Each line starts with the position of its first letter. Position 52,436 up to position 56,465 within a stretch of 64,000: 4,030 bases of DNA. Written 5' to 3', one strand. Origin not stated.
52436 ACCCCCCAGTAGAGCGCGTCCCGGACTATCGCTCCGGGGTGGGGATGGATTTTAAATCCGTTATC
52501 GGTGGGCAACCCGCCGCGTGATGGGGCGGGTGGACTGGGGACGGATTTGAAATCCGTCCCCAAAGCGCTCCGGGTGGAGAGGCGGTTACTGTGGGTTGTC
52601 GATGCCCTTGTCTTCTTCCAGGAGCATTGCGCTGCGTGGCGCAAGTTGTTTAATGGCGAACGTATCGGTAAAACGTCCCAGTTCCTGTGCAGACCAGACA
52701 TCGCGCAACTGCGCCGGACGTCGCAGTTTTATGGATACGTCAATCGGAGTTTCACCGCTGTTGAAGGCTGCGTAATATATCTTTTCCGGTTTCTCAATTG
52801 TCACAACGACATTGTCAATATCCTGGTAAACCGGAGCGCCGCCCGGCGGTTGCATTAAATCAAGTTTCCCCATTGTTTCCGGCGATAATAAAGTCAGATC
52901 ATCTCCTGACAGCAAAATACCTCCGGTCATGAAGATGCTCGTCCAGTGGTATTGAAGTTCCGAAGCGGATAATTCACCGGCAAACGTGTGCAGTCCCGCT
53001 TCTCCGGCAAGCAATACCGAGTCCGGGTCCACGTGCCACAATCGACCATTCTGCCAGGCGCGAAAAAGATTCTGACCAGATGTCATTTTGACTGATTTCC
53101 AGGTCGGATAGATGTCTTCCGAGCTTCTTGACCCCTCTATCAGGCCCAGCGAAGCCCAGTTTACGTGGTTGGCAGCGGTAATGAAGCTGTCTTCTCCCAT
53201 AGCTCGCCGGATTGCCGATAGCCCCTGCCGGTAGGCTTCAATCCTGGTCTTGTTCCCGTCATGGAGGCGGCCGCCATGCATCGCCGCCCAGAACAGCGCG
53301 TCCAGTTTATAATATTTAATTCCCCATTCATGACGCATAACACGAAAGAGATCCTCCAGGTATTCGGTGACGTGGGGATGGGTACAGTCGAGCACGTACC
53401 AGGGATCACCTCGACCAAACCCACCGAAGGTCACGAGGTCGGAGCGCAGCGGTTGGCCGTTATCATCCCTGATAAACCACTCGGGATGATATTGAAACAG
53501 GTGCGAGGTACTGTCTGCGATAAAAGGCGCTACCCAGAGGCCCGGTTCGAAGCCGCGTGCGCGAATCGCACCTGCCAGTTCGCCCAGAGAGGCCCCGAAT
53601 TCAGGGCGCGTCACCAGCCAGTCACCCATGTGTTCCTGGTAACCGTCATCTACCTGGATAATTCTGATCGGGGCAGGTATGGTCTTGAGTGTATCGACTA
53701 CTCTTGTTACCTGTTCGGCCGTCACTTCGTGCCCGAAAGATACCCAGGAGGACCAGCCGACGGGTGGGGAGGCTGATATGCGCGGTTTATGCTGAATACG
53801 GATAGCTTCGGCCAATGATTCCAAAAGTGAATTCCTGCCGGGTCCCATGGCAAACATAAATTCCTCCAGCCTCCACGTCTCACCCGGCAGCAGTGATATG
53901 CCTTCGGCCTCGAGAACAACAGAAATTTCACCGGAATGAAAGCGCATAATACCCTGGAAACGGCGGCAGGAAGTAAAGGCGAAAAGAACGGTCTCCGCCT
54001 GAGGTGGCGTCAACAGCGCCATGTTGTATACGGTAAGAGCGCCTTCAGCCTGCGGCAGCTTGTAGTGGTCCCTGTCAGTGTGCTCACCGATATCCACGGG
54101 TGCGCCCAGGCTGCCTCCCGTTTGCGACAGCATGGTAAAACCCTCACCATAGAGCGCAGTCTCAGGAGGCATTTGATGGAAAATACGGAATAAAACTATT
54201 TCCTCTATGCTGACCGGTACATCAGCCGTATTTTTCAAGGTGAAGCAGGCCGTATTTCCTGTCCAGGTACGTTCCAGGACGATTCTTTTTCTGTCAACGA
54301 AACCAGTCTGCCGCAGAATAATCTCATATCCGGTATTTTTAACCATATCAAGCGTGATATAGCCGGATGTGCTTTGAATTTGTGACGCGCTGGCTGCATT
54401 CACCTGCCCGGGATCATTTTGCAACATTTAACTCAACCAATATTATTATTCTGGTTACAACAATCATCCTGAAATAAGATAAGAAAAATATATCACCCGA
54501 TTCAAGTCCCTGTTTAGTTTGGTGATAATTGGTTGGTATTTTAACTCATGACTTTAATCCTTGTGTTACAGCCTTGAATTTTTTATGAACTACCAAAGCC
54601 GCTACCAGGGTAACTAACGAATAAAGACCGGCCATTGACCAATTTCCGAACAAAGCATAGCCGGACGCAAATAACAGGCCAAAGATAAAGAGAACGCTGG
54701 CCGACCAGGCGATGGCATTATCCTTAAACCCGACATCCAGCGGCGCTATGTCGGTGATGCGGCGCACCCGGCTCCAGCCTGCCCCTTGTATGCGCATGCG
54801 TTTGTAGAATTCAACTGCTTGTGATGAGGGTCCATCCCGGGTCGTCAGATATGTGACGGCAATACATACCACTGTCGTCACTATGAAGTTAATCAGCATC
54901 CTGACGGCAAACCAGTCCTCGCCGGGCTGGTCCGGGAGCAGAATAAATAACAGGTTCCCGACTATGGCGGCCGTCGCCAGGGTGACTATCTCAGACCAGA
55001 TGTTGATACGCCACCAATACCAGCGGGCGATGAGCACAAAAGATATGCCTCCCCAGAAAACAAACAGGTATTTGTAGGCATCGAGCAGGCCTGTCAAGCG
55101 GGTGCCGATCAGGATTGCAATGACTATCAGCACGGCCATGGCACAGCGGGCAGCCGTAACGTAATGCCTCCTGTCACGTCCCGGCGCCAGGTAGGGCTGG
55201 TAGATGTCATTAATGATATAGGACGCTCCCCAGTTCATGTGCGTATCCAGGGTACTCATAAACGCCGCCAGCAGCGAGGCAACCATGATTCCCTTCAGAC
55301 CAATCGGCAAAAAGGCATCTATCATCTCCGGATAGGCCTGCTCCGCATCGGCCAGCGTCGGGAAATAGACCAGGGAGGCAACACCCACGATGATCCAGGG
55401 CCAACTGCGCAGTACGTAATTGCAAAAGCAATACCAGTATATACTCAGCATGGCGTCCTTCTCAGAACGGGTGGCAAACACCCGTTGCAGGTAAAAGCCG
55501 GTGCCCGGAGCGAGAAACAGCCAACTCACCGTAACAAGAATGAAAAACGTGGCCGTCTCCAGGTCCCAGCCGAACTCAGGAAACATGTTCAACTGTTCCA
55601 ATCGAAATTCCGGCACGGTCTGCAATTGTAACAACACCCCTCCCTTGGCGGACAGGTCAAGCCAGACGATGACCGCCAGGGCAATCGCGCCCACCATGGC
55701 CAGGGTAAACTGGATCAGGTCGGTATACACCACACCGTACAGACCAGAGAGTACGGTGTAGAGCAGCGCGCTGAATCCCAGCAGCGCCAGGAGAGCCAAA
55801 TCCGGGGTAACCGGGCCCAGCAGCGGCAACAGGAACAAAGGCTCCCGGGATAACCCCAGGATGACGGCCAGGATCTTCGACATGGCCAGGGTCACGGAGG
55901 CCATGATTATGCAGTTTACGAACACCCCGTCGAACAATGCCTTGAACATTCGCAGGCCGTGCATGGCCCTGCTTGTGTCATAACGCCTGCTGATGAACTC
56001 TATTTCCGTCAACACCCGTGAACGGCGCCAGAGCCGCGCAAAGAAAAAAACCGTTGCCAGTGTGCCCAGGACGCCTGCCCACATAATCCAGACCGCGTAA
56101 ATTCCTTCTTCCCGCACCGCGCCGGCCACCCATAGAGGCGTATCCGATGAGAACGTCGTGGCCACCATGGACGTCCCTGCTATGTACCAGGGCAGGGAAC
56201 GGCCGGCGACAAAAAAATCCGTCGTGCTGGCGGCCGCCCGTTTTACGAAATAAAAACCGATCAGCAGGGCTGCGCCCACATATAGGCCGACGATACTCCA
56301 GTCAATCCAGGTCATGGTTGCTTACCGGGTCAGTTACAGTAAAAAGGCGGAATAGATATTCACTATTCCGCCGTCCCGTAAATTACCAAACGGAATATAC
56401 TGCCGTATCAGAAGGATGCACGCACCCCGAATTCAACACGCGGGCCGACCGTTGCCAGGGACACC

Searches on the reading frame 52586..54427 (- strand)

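Call 16: search_protein_families(library=ncbifam, proteins=[window:52586-54427:-], max_evalue=1e-20)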
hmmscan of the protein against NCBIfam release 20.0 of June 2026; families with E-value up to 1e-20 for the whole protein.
window:52586-54427:- (613 aa): 0 families

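Call 81: search_protein_families(library=pfam, proteins=[window:52586-54427:-], max_evalue=0.00001)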
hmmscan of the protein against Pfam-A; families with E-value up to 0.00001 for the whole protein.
window:52586-54427:- (613 aa): 1 family
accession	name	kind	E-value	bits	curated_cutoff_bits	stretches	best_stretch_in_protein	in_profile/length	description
PF02065.24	Melibiase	-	1.6e-13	50.8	27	1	218-378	38-192/347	Melibiase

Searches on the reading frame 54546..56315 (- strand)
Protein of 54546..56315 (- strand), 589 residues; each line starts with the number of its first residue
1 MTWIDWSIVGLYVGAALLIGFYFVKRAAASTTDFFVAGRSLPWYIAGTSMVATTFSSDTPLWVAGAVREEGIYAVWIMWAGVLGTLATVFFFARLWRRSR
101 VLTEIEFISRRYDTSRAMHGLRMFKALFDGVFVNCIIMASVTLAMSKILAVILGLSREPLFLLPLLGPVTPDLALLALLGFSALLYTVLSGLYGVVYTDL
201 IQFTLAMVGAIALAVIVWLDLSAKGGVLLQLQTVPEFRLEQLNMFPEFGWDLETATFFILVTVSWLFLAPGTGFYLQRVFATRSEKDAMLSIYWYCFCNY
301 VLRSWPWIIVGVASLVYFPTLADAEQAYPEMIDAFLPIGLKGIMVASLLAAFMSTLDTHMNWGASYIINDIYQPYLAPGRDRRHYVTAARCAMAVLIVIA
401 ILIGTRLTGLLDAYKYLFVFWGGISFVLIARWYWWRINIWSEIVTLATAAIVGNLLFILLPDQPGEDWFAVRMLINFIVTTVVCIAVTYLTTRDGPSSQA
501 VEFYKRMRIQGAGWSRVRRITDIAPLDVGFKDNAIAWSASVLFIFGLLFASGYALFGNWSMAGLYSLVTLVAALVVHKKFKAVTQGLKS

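Call 16: search_protein_families(library=ncbifam, proteins=[window:54546-56315:-], max_evalue=1e-20)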
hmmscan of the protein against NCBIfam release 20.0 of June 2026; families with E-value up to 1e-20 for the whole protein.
window:54546-56315:- (589 aa): 3 families
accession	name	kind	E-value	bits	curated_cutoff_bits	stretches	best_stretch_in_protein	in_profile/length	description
TIGR00813.1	sss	superfamily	1.3e-35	123.3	184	1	34-425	1-383/411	sodium/solute symporter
NF007790.0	PRK10484.1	equivalog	9.6e-24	84.1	401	1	15-496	15-488/527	solute:sodium symporter family transporter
TIGR02121.1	Na_Pro_sym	equivalog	1.5e-23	83.3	515.5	1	9-498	7-476/488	sodium/proline symporter PutP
